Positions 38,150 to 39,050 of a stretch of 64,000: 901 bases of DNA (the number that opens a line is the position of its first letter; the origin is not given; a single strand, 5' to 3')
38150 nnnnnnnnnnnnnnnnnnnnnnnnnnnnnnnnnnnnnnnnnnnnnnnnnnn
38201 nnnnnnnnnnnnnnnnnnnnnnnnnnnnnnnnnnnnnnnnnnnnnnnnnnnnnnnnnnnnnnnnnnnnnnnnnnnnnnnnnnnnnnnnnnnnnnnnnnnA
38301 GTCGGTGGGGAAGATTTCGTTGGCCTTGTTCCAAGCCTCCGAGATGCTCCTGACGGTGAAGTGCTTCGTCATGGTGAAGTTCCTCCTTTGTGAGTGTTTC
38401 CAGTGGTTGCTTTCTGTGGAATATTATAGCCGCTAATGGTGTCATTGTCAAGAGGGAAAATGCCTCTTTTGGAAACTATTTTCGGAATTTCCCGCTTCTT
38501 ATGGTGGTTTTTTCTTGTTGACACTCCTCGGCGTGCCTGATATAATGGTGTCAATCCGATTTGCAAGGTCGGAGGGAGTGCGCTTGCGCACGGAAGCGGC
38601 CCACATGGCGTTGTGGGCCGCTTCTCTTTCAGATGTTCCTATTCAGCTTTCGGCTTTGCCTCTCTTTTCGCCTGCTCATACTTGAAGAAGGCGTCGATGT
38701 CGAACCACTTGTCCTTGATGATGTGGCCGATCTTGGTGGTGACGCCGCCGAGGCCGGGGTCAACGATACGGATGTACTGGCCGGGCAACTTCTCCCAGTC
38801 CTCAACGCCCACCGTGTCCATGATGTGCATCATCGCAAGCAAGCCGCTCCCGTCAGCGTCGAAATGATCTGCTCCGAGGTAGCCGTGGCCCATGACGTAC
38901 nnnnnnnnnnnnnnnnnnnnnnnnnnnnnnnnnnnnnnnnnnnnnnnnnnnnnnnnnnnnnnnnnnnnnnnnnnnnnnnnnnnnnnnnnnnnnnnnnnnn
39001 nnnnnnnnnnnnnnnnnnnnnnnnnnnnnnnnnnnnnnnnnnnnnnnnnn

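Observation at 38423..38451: Family of at least six near-identical consensus promoters sharing an embedded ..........-type motif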

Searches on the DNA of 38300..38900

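Call 48: search_rna_families(source=window, start=38300, end=38900, threshold=evalue, max_evalue=1)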
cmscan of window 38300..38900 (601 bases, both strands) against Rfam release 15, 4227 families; matches with E-value up to 1: 1.
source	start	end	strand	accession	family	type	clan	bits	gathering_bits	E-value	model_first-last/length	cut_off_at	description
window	38593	38624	+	RF03560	mir-3926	Gene; miRNA;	-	21.7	82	0.21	1-63/63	no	mir-3926 microRNA precursor family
